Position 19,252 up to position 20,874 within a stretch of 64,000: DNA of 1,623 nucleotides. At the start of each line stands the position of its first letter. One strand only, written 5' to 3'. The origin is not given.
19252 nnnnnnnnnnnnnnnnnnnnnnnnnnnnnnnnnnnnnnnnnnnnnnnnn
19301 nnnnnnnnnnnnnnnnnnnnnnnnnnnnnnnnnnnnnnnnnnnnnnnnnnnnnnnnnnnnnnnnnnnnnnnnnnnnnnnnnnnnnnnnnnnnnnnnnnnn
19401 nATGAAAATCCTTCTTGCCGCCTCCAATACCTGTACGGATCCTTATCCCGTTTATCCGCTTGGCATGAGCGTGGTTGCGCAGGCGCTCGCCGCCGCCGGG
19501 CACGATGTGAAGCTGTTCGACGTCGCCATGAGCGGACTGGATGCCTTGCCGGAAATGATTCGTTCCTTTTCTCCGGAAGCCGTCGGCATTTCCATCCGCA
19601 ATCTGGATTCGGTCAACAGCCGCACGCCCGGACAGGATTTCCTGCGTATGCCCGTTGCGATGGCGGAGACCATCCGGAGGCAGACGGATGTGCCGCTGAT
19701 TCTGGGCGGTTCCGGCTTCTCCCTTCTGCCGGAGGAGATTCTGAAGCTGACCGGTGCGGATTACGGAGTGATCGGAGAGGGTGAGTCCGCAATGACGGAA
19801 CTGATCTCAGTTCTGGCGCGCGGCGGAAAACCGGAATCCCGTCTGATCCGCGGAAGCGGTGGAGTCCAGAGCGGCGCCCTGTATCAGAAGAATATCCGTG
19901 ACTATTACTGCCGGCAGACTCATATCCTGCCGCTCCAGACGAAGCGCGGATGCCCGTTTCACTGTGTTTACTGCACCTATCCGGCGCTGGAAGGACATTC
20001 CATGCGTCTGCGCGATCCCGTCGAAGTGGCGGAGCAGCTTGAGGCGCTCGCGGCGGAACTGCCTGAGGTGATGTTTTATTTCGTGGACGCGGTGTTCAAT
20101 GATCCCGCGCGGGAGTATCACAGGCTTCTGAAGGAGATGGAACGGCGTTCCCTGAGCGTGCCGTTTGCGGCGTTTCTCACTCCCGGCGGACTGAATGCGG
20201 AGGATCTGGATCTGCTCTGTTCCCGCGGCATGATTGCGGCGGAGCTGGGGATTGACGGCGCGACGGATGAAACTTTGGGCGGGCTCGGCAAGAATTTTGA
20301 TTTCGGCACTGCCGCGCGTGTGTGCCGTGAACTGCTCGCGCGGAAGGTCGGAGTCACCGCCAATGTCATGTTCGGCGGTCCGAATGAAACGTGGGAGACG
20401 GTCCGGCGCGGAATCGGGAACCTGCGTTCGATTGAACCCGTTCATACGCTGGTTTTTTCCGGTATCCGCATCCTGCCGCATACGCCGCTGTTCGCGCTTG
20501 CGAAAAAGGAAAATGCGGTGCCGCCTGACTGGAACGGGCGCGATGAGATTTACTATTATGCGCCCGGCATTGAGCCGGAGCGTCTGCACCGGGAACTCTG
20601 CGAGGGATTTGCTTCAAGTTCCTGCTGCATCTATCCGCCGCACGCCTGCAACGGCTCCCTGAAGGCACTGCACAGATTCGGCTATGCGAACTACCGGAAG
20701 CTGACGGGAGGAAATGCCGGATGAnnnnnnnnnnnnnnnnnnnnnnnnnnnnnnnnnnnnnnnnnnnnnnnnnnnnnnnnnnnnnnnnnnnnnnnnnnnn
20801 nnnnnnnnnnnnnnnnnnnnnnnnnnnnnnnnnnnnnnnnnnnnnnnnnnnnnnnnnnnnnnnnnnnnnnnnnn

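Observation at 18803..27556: Nine-gene translationally coupled operon for an unknown acylated/glycosylated lipid or polyketide-like product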

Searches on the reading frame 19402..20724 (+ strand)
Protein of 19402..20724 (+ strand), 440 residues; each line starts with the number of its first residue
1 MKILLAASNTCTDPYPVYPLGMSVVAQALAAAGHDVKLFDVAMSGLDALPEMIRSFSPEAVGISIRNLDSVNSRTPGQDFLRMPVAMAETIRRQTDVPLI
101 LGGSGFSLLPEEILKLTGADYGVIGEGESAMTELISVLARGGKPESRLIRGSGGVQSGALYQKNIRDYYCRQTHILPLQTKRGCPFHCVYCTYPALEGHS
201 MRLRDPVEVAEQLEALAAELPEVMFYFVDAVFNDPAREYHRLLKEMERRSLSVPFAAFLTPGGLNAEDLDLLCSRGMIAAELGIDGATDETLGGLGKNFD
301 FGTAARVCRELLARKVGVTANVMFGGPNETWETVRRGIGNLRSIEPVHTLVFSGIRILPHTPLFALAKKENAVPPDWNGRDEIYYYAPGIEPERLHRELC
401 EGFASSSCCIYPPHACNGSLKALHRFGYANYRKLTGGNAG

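Call 3: search_protein_families(library=pfam, proteins=[window:19402-20724:+], max_evalue=0.01)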
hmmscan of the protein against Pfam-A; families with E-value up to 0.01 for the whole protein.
window:19402-20724:+ (440 aa): 3 families
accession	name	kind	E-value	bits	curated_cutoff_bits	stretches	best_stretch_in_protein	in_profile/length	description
PF02310.24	B12-binding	-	1.2e-18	67.5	32.1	1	15-134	10-120/121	B12 binding domain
PF04055.27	Radical_SAM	-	5.1e-16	59.7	29.5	1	181-335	4-160/166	Radical SAM superfamily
PF19864.5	Radical_SAM_N2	-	0.0011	18.9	29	1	91-140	80-127/151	Radical SAM proteins, N-terminal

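Call 5: search_protein_families(library=ncbifam, proteins=[window:19402-20724:+], max_evalue=0.01)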
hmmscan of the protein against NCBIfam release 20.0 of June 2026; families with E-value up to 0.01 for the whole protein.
window:19402-20724:+ (440 aa): 21 families
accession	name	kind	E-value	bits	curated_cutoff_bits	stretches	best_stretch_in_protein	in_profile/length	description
TIGR04072.2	rSAM_ladder_B12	equivalog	9.4e-141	469.4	360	1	2-429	1-434/443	lipid biosynthesis B12-binding/radical SAM protein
TIGR04385.1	B12_rSAM_cofa1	equivalog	9.4e-46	156.9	450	1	13-381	14-408/438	B12 lower ligand biosynthesis radical SAM protein BzaD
TIGR04428.1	B12_rSAM_trp_MT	equivalog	6.1e-33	114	500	2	16-145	13-144/558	tryptophan 2-C-methyltransferase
TIGR04295.1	B12_rSAM_oligo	hypoth_equivalog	9.9e-22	77.2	400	2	178-313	203-330/422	TIGR04295 family B12-binding domain-containing radical SAM protein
NF045585.1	rSAM_slr0320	equivalog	1.9e-19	69.6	775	1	167-381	226-451/511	photosystem II high light acclimation radical SAM protein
TIGR04479.1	bcpD_PhpK_rSAM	subfamily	3.3e-18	65.3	600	1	174-346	240-411/504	PhpK family radical SAM P-methyltransferase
TIGR04013.1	B12_SAM_MJ_1487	hypoth_equivalog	4.7e-17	61.9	251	1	91-216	66-192/382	TIGR04013 family B12-binding domain/radical SAM domain-containing protein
TIGR04367.1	HpnR_B12_rSAM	equivalog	1.5e-16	60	650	1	18-249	21-256/490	hopanoid C-3 methylase HpnR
TIGR03471.1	HpnJ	equivalog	3.7e-15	55.8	577.6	1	175-371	197-391/472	hopanoid biosynthesis associated radical SAM protein HpnJ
TIGR02026.1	BchE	equivalog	1.6e-10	40.5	481.35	1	168-373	187-393/497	magnesium-protoporphyrin IX monomethyl ester anaerobic oxidative cyclase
NF038361.1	rSAM_Sden_1168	equivalog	2.1e-07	29.9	575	1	168-368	275-474/560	Sden_1168 family B12-binding radical SAM P-methyltransferase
NF050148.1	rSAM_ApyD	equivalog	4.2e-07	28.8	750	1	176-225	200-249/645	RiPP biosynthesis radical SAM protein ApyD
NF040542.1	rSAM_RCCLKC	equivalog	6.2e-07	28.9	450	0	19-144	13-125/423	arsinothricin biosynthesis radical SAM protein ArsL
NF033070.1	rSAM_AprD4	equivalog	1.7e-06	27.2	500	1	173-341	194-363/456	AprD4 family radical SAM diol-dehydratase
TIGR04014.1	B12_SAM_MJ_0865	equivalog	1.2e-05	24.3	360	1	90-217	60-202/434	methyl-coenzyme M reductase glutamine C-methyltransferase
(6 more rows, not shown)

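Call 8: find_related_loci(query=window:19402-20724:+, collection=genome_contigs, flank=10000)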
Query window:19402-20724:+ (440 aa) in genome_contigs; peptide patterns used: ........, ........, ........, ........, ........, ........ (x = any residue, [..] = any of these).
201 stretches matched a pattern; 50 encode a relative of the query (tblastn E <= 1e-3); 50 distinct loci.
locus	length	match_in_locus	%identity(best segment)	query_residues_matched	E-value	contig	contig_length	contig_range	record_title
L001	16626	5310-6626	92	1-439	0e+0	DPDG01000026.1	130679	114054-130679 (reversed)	MAG TPA_asm: Lentisphaeria bacterium isolate UBA11452 contig_4060, whole genome shotgun sequence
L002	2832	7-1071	89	85-439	0e+0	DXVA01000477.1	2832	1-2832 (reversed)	MAG TPA_asm: Lentisphaeria bacterium isolate HRGM_Genome_2866 HRGM_Genome_2866_477, whole genome shotgun sequence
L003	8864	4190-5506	49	1-434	2e-147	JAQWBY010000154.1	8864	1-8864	MAG: Lentisphaeria bacterium isolate STF2_230 NODE_25025_length_8864_cov_7.692915_Sandtown_F2, whole genome shotgun sequ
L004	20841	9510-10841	47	1-439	1e-140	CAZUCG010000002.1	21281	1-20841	MAG TPA_asm: uncultured Lentisphaeraceae bacterium isolate binchicken_co139_795 genome assembly, contig: NODE_4556_lengt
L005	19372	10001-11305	44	1-436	6e-129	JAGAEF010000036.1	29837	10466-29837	MAG: Lentisphaeria bacterium isolate RGIG8362 Water_buffalos_Rumen.Co__c737707, whole genome shotgun sequence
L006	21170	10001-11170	32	1-391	7e-68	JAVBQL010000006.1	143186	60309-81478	MAG: Spirochaetota bacterium isolate EPI_MAG_00166 c_000003664492, whole genome shotgun sequence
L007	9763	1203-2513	33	1-427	1e-67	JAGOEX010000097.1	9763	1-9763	Bacterium isolate Go_SlDig_bin_48 Go_SlDig_21512_length_9763_cov_9.100664, whole genome shotgun sequence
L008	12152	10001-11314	33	1-433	2e-67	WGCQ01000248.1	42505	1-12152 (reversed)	MAG: Deltaproteobacteria bacterium isolate S145_11 k151_74905, whole genome shotgun sequence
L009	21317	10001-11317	49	1-434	8e-147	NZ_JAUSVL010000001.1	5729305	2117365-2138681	Oligosphaera ethanolica strain DSM 24202 Ga0449375_01, whole genome shotgun sequence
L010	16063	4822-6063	31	1-405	7e-58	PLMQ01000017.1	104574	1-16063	MAG: Syntrophaceae bacterium isolate fen_1166 73.20120800_E2X.51_contig_2826, whole genome shotgun sequence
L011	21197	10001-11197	34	1-390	2e-56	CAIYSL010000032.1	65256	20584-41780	MAG: uncultured Syntrophobacterales bacterium isolate LaPlata_bin-3846 genome assembly, contig: bin-3846:032/141, whole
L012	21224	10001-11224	33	2-395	4e-56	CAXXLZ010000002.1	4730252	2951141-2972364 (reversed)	MAG: Thermodesulfobacteriota bacterium isolate 2fdc769d-9a05-4c3a-9363-a2f454578bb3 genome assembly, contig: contig_2, w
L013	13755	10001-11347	32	1-428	2e-54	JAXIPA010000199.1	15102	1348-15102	MAG: Nitrospirota bacterium isolate Fractures_MAG_07 c_000000040934, whole genome shotgun sequence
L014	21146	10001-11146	30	2-373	1e-54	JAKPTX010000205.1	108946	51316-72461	MAG: Bacteroidota bacterium isolate USPA_maxbin.052 k141_1443180, whole genome shotgun sequence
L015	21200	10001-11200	31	1-390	3e-57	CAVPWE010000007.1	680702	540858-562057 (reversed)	MAG: uncultured delta proteobacterium isolate MFD00032.bin.1.44 genome assembly, contig: contig_87517, whole genome shot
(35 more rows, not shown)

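Call 13: search_protein_families(library=pfam, proteins=[L009:3158-6190:+, L009:6133-6573:+, L009:6339-7040:+, L009:7037-8149:+, L009:8146-8757:+, L009:8727-10004:+, L009:13442-13717:+, L009:14930-15664:+, L009:16185-16856:+, L009:16893-17636:+], max_evalue=0.01)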
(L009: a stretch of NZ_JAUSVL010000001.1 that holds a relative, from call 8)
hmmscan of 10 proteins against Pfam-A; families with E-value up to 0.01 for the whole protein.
L009:3158-6190:+ (1010 aa): 1 family
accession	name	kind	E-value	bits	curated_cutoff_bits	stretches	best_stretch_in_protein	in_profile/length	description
PF03176.21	MMPL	-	4.3e-05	23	20.5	0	199-403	83-299/333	MMPL family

L009:6133-6573:+ (146 aa): 0 families

L009:6339-7040:+ (233 aa): 3 families
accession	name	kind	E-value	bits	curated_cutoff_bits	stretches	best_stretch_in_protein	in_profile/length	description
PF13279.12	4HBT_2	-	5.3e-14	53.1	25.5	1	105-220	3-119/122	Thioesterase-like superfamily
PF03061.28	4HBT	-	9.7e-06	26.2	20.6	1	113-193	3-76/79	Thioesterase superfamily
PF07326.16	RCS1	-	0.0028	18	25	1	11-71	83-133/232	Regulator of chromosome segregation 1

L009:7037-8149:+ (370 aa): 3 families
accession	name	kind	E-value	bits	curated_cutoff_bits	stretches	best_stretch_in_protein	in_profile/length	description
PF02801.28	Ketoacyl-synt_C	-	3.4e-21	75.9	20.8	1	216-326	4-117/119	Beta-ketoacyl synthase, C-terminal domain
PF00109.32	ketoacyl-synt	-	5.7e-13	49.5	20.8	1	124-202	168-246/252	Beta-ketoacyl synthase, N-terminal domain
PF08545.16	ACP_syn_III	-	0.00065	20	24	0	126-203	3-62/80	3-Oxoacyl-[acyl-carrier-protein (ACP)] synthase III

L009:8146-8757:+ (203 aa): 0 families

L009:8727-10004:+ (425 aa): 2 families
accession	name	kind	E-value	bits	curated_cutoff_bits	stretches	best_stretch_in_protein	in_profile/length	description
PF02310.24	B12-binding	-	2.2e-08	34.4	32.1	1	28-127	10-120/121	B12 binding domain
PF04055.27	Radical_SAM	-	9.3e-05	23.1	29.5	0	181-317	6-165/166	Radical SAM superfamily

L009:13442-13717:+ (91 aa): 1 family
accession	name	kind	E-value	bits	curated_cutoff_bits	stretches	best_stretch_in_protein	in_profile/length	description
PF00550.31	PP-binding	-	7.5e-08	33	20.8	1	20-85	11-66/67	Phosphopantetheine attachment site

L009:14930-15664:+ (244 aa): 1 family
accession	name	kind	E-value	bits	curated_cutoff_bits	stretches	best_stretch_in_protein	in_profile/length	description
PF13723.12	Ketoacyl-synt_2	-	6.9e-07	29.5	25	1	38-219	29-198/223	Beta-ketoacyl synthase, N-terminal domain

L009:16185-16856:+ (223 aa): 0 families

L009:16893-17636:+ (247 aa): 4 families
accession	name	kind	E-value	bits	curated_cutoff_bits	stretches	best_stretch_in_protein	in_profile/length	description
PF13561.12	adh_short_C2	-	2.7e-49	168.3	27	1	18-245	6-235/236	Enoyl-(Acyl carrier protein) reductase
PF00106.31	adh_short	-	2.4e-48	164.7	26.6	1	10-199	2-190/195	short chain dehydrogenase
PF08659.16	KR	-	5.5e-20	72.5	22.6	1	10-183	2-173/180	KR domain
PF01370.27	Epimerase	-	0.0043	16.9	20.9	0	12-181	2-165/240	NAD dependent epimerase/dehydratase family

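Call 58: search_protein_families(library=pfam, proteins=[L005:1205-2554:+, L005:2556-3818:+, L005:3725-4426:+, L005:4423-7425:+, L005:7422-8294:+, L005:18103-18969:+, L009:17654-19156:+, L009:19295-20539:+, L009:727-2532:+], max_evalue=0.01)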
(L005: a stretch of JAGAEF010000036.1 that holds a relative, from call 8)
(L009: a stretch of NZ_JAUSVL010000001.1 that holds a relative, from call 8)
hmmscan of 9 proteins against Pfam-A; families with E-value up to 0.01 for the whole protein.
L005:1205-2554:+ (449 aa): 2 families
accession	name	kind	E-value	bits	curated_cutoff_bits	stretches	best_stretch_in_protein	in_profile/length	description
PF00501.34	AMP-binding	-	4.1e-20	72.4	29.9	1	94-308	154-375/384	AMP-binding enzyme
PF14535.12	AMP-binding_C_2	-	0.0002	22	25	1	357-447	1-96/96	AMP-binding enzyme C-terminal domain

L005:2556-3818:+ (420 aa): 1 family
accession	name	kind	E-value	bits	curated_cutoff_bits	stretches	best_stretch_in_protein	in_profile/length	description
PF13186.11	SPASM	-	3.9e-05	24.3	21.5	1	181-243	1-67/67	Iron-sulfur cluster-binding domain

L005:3725-4426:+ (233 aa): 1 family
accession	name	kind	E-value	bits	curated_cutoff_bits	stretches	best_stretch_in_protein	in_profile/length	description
PF03548.22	LolA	-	2e-06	28.1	23.6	1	61-222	1-157/165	Outer membrane lipoprotein carrier protein LolA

L005:4423-7425:+ (1000 aa): 1 family
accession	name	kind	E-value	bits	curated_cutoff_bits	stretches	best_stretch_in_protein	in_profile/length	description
PF03176.21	MMPL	-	1.8e-06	27.6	20.5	1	65-401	26-299/333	MMPL family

L005:7422-8294:+ (290 aa): 2 families
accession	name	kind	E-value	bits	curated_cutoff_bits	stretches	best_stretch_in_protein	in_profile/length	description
PF13279.12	4HBT_2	-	6.9e-12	46.3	25.5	1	160-268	3-112/122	Thioesterase-like superfamily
PF03061.28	4HBT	-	6.8e-10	39.6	20.6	1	167-251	2-79/79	Thioesterase superfamily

L005:18103-18969:+ (288 aa): 1 family
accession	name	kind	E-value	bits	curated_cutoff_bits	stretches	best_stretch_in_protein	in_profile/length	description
PF13649.12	Methyltransf_25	-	0.0012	19.9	27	0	117-146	63-91/97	Methyltransferase domain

L009:17654-19156:+ (500 aa): 12 families
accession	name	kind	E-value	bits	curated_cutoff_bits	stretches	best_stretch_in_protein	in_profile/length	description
PF13450.12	NAD_binding_8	-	3.9e-15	56.3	21.9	1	13-75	1-62/68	NAD(P)-binding Rossmann-like domain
PF01593.30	Amino_oxidase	-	5.8e-13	49.4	19.8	1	19-287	2-270/443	Flavin containing amine oxidoreductase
PF01266.30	DAO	-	1.3e-09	38.5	27.9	1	11-45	2-37/353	FAD dependent oxidoreductase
PF07992.20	Pyr_redox_2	-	9.2e-08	32.3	26.1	1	10-44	144-178/291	Pyridine nucleotide-disulphide oxidoreductase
PF00890.30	FAD_binding_2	-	8.7e-07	28.9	20.4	1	11-45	2-36/414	FAD binding domain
PF00070.33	Pyr_redox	-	1.5e-06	29.1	22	1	11-44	2-35/82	Pyridine nucleotide-disulphide oxidoreductase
PF03486.20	HI0933_like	-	4.8e-06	26.6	50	1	10-45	2-37/244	HI0933-like protein Rossmann domain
PF12831.13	FAD_oxidored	-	3e-05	23.9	27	1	12-62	3-50/416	FAD dependent oxidoreductase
PF01946.23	Thi4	-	3.6e-05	23.5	26.2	1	9-45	18-55/235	Thi4 family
PF01494.25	FAD_binding_3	-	0.00031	20.5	22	1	10-42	3-35/349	FAD binding domain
PF02558.23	ApbA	-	0.0015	18.6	22.2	1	12-41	2-31/150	Ketopantoate reductase PanE/ApbA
PF13738.12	Pyr_redox_3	-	0.0021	17.8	30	1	12-64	1-53/305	Pyridine nucleotide-disulphide oxidoreductase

L009:19295-20539:+ (414 aa): 1 family
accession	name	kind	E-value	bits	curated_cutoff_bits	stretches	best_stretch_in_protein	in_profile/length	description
PF00291.31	PALP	-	1.3e-38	133.5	35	1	73-395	5-295/295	Pyridoxal-phosphate dependent enzyme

L009:727-2532:+ (601 aa): 3 families
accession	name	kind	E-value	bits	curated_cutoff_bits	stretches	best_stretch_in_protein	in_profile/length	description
PF04055.27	Radical_SAM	-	6.6e-20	72.4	29.5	1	151-305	2-162/166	Radical SAM superfamily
PF13186.11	SPASM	-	4.7e-06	27.2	21.5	1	369-430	1-67/67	Iron-sulfur cluster-binding domain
PF13353.11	Fer4_12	-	0.00045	21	22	1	152-220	11-82/137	4Fe-4S single cluster domain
